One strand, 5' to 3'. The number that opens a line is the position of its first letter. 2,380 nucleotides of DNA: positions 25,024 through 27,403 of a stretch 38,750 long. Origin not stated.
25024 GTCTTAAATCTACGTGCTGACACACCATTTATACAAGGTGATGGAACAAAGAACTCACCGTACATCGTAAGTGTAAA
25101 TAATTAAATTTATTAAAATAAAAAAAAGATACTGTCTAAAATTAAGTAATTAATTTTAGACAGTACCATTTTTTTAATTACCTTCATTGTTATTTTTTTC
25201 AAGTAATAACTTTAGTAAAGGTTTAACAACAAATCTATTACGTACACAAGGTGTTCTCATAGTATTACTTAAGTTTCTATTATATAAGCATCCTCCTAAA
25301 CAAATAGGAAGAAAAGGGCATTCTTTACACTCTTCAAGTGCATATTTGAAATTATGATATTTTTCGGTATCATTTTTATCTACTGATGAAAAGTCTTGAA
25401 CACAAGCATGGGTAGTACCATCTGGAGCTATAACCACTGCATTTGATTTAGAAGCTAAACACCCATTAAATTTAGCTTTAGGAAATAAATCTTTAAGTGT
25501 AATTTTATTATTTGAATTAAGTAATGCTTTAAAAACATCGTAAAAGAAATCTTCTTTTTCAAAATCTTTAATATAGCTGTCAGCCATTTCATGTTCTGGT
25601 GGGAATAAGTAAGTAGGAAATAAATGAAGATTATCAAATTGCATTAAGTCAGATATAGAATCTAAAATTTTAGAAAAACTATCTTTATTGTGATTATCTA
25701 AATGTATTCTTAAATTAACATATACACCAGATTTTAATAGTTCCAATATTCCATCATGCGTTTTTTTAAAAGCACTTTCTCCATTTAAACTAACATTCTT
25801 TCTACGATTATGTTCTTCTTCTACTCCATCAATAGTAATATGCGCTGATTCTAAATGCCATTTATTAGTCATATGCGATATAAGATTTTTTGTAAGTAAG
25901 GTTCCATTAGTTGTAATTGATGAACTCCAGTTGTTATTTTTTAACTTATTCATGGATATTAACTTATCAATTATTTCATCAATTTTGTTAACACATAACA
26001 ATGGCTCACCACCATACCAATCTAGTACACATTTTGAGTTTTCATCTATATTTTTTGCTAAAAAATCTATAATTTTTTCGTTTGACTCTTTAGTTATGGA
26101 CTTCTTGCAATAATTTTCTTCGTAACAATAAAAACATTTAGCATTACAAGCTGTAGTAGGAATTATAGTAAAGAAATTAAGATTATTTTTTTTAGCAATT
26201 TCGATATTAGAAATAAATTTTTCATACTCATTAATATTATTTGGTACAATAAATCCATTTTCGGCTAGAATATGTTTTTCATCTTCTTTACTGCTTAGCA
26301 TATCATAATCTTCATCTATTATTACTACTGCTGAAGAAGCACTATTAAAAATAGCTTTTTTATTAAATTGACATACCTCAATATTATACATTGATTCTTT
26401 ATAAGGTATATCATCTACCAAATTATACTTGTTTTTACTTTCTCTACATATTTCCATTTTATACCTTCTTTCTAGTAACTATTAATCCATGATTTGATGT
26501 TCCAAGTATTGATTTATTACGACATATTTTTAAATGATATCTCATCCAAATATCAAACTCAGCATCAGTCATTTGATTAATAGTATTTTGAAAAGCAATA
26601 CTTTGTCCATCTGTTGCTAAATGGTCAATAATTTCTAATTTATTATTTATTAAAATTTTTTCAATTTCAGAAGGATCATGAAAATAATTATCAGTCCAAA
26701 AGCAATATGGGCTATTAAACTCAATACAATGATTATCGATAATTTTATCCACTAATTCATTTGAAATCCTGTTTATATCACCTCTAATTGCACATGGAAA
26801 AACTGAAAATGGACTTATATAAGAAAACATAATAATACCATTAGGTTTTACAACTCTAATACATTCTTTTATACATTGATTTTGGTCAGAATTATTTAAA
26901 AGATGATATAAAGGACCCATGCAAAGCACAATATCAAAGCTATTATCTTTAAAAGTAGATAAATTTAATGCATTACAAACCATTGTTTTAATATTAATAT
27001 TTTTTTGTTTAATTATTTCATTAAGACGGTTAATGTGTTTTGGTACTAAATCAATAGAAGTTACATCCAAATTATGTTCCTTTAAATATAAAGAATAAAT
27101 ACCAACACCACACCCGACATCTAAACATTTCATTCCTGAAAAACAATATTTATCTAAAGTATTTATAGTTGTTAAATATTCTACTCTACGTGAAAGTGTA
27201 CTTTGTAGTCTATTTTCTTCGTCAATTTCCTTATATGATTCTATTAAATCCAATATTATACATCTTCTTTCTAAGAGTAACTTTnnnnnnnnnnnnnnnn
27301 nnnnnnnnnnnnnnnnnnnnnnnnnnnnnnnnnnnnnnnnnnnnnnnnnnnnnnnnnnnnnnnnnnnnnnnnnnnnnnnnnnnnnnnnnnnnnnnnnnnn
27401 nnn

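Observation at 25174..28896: Compact RiPP-like cassette: Cys-rich precursor, two paralogous radical SAM/SPASM enzymes and a methyltransferase, with no protease, exporter or immunity gene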

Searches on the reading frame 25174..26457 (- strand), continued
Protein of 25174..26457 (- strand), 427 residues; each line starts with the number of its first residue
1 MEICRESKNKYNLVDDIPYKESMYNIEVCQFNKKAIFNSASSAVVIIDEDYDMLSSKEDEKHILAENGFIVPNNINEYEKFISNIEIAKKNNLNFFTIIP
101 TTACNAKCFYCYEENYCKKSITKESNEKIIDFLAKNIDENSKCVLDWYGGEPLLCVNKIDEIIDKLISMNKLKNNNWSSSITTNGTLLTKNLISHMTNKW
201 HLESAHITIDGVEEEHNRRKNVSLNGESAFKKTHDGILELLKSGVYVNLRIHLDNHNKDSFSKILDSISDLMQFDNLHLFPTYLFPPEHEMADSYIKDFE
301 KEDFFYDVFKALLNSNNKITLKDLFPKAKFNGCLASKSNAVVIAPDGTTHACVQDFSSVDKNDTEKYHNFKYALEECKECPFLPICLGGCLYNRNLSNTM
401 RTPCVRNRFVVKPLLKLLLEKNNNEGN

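Call 63: fold_search(model_id=the predicted structure, library=pdb)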
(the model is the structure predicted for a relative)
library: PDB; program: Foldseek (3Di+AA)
matches with E <= 10: 1597; with E <= 0.001: 94
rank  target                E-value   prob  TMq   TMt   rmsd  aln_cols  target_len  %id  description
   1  5why_B                2.9e-16  1.00  0.60  0.60   8.7       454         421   18  Structural Insights into Thioether Bond Formation in the Biosynthesis of Sactipeptides (released 2017-07-26)
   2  5why_A                1.0e-15  1.00  0.61  0.62   6.7       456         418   18  Structural Insights into Thioether Bond Formation in the Biosynthesis of Sactipeptides (released 2017-07-26)
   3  5wgg_A                1.4e-15  1.00  0.63  0.62   6.3       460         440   17  Structural Insights into Thioether Bond Formation in the Biosynthesis of Sactipeptides (released 2017-07-26)
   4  4k36_A                1.8e-13  1.00  0.58  0.64   5.3       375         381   19  His6 tagged anSMEcpe with bound AdoMet (released 2013-05-08)
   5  4k37_A                2.3e-13  1.00  0.57  0.65   5.4       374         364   18  Native anSMEcpe with bound AdoMet (released 2013-05-08)
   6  4k38_A                4.6e-13  1.00  0.57  0.65   5.3       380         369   19  Native anSMEcpe with bound AdoMet and Kp18Cys peptide (released 2013-05-08)
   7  4k37_B                5.8e-13  1.00  0.58  0.66   5.3       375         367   19  Native anSMEcpe with bound AdoMet (released 2013-05-08)
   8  4k39_A                7.8e-13  1.00  0.55  0.63   5.7       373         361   20  Native anSMEcpe with bound AdoMet and Cp18Cys peptide (released 2013-05-08)
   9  8vpo                  1.0e-12  1.00  0.59  0.57   6.6       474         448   18  X-Ray Crystal Structure of TigE from Paramaledivibacter caminithermalis (released 2024-02-07)
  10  4k36_B                1.3e-12  1.00  0.58  0.66   5.3       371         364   19  His6 tagged anSMEcpe with bound AdoMet (released 2013-05-08)
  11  4k39_B                3.6e-12  1.00  0.54  0.63   5.8       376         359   20  Native anSMEcpe with bound AdoMet and Cp18Cys peptide (released 2013-05-08)
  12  4k38_B                4.3e-12  1.00  0.57  0.66   5.2       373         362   19  Native anSMEcpe with bound AdoMet and Kp18Cys peptide (released 2013-05-08)
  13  9gmc_C                1.1e-11  1.00  0.57  0.64   5.3       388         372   16  Crystal structure of the complex formed between the radical SAM protein ChlB and the R3A mutant of ChlA (released 2025-06-25)
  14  9gmc_A                1.7e-11  1.00  0.58  0.65   5.2       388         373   16  Crystal structure of the complex formed between the radical SAM protein ChlB and the R3A mutant of ChlA (released 2025-06-25)
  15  9gm3_C                9.2e-11  1.00  0.55  0.62   5.6       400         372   16  Crystal structure of the complex formed between the radical SAM protein ChlB and the leader region of its precursor su (released 2025-06-25)
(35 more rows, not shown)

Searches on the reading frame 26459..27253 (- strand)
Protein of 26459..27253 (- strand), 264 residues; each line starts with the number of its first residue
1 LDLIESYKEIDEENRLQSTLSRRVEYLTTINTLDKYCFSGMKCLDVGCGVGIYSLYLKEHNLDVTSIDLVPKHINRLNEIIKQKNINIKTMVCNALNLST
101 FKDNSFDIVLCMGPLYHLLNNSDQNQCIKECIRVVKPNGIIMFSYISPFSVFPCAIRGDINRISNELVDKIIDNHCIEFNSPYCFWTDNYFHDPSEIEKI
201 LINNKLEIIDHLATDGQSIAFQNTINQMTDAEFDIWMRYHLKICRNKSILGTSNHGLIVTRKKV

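Call 3: search_protein_families(library=ncbifam, proteins=[window:26459-27253:-], max_evalue=0.01)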
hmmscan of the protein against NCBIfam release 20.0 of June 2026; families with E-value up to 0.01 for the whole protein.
window:26459-27253:- (264 aa): 55 families (the best 25 are shown)
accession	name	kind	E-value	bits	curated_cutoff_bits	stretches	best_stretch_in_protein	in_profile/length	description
TIGR01983.1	UbiG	equivalog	2.9e-18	66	102.95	1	23-146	29-154/228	bifunctional 2-polyprenyl-6-hydroxyphenol methylase/3-demethylubiquinol 3-O-methyltransferase UbiG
NF041255.1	mycofact_MftM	equivalog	1.7e-14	53.8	200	1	36-142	136-240/289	mycofactocin oligosaccharide methyltransferase MftM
NF008405.0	PRK11207.1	equivalog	1.8e-13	50.4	218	1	39-169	30-158/198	tellurite resistance methyltransferase TehB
TIGR01934.1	MenG_MenH_UbiE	subfamily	1.7e-12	47.1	158.35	1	39-142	39-140/223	ubiquinone/menaquinone biosynthesis methyltransferase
NF008992.0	PRK12335.1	equivalog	1.7e-12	47.1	303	1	39-178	122-258/289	SAM-dependent methyltransferase TehB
NF043040.1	corrin_prot_MT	hypoth_equivalog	1.5e-11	44.1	180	1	37-142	39-146/216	corrinoid protein-associated methyltransferase CpaM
NF045882.1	PLipidMtase_Leg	equivalog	2.9e-11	43.6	390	1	29-144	32-144/207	phospholipid N-methyltransferase PmtA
NF041650.1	nod_mtase_NodS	equivalog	4.9e-11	42.7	300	1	41-144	40-140/190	nodulation methyltransferase NodS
NF045667.1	MTase_DVU1556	equivalog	7.2e-11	41.9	155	1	39-144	22-120/213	DVU_1556 family methyltransferase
TIGR00477.1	tehB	equivalog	1.1e-10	41.2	219.5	1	39-178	73-209/238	tellurite resistance methyltransferase TehB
NF041537.1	ArsM_AhpD_UU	exception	1.2e-10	40.7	510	1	39-143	76-180/345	arsenite methyltransferase/AhpD domain selenoprotein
NF045649.1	2X_seleno_MduS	exception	1.6e-10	40.5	380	1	42-149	44-153/338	methyltransferase domain-containing selenoprotein MduS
TIGR02021.1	BchM-ChlM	equivalog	3.1e-10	39.9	158.9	1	11-143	24-155/218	magnesium protoporphyrin IX methyltransferase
NF051855.1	GlySarMtaseBact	equivalog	4.6e-10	39.6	350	1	30-143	46-158/259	glycine/sarcosine N-methyltransferase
NF041536.1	ArsM_DUF2284_UU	exception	6.3e-10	38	575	1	39-143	76-180/459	arsenite methyltransferase/DUF2284 domain selenoprotein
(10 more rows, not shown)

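Call 4: search_protein_families(library=pfam, proteins=[window:26459-27253:-], max_evalue=0.01)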
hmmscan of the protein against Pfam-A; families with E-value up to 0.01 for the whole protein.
window:26459-27253:- (264 aa): 17 families
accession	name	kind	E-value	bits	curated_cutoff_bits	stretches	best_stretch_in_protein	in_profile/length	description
PF08241.18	Methyltransf_11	-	1.7e-21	77.1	21.2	1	44-143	1-95/95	Methyltransferase domain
PF13649.12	Methyltransf_25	-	8.8e-21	74.8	27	1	44-139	2-97/97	Methyltransferase domain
PF13847.12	Methyltransf_31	-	3.5e-17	62.9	27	1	39-147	3-113/145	Methyltransferase domain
PF13489.12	Methyltransf_23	-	4.2e-13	49.8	27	1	24-148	7-121/164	Methyltransferase domain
PF08242.18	Methyltransf_12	-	1.1e-12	48.9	30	1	44-141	1-98/98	Methyltransferase domain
PF03848.20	TehB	-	2.3e-11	43.9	20.4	1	39-180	30-169/193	Tellurite resistance protein TehB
PF01209.24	Ubie_methyltran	-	5e-09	36.3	20.1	1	39-143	47-151/233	ubiE/COQ5 methyltransferase family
PF05175.20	MTS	-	2.6e-06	27.6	23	1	32-140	26-135/170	Methyltransferase small domain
PF05401.17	NodS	-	4.9e-06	26.9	24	1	41-144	45-145/201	Nodulation protein S (NodS)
PF02353.26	CMAS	-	7.7e-06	25.9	27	1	39-146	62-167/273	Mycolic acid cyclopropane synthetase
PF01728.25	FtsJ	-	2.8e-05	24.5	24.1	1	34-124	14-111/181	FtsJ-like methyltransferase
PF07021.18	MetW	-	4e-05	23.8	21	1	35-143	9-109/193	Methionine biosynthesis protein MetW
PF05891.18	Methyltransf_PK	-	0.00011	22.2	27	1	42-142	58-158/218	AdoMet dependent proline di-methyltransferase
PF03141.22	Methyltransf_29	-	0.00016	20.8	23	1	42-144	120-218/506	Putative S-adenosyl-L-methionine-dependent methyltransferase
PF08003.17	Methyltransf_9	-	0.00066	19.2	23.8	1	40-132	116-209/315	Protein of unknown function (DUF1698)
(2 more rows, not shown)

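Call 31: search_solved_structures(query=window:26459-27253:-, max_evalue=0.00001)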
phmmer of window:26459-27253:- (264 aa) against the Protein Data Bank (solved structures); distinct sequences matched with E-value up to 0.00001: 15.
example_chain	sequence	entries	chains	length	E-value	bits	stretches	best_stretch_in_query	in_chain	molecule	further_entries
1ve3_A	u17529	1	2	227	7.4e-14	55.2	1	26-145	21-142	hypothetical protein PH0226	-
5wp5_A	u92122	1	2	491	9e-12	48.4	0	39-143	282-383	Phosphomethylethanolamine N-methyltransferase 2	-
3mgg_A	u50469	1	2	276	1.4e-10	44.5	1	19-142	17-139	Methyltransferase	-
5wp4_A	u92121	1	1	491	1.7e-08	37.6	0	39-144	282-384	Phosphoethanolamine N-methyltransferase 1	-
6mro_A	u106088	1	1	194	4.4e-08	36.3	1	42-140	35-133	methyl transferase from Methanosarcina acetivorans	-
8gdu_A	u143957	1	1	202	8.6e-08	35.4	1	42-140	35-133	Methyltransferase domain-containing protein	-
3m70_A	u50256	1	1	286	1.3e-07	34.7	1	38-181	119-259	Tellurite resistance protein tehB homolog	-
6uak_A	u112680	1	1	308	2.2e-07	34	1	40-151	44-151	SAM dependent methyltransferase LahSB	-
3sm3_A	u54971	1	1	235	3.8e-07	33.3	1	35-141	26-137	SAM-dependent methyltransferases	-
4pne_A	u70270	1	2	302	9e-07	32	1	27-143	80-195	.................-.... protein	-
2avn_A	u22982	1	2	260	9.9e-07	31.9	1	32-152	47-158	ubiquinone/menaquinone biosynthesis methyltransferase-related protein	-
3bus_A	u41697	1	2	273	1.3e-06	31.5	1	38-143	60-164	Methyltransferase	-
4kdr_A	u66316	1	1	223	2.2e-06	30.8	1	39-148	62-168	3-demethylubiquinone-9 3-methyltransferase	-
5dpm_A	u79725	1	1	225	2.2e-06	30.7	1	39-148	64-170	Ubiquinone biosynthesis O-methyltransferase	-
4kdc_A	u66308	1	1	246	4.3e-06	29.8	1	39-146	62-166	3-demethylubiquinone-9 3-methyltransferase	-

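Call 56: search_protein_families(library=padloc, proteins=[window:26459-27253:-], max_evalue=0.01)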
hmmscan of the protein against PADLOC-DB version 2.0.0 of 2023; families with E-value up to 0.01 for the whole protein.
window:26459-27253:- (264 aa): 3 families
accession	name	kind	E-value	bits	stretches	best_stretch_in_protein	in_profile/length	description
PDLC04134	mad2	-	5.4e-20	69.7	1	38-150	290-401/492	mads_2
PDLC03730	oMTase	-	0.00065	18.1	0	41-118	4-72/153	orphan methyltransferase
PDLC03288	MTase_II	-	0.0063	14.4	0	122-145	101-124/169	Type II methyltransferase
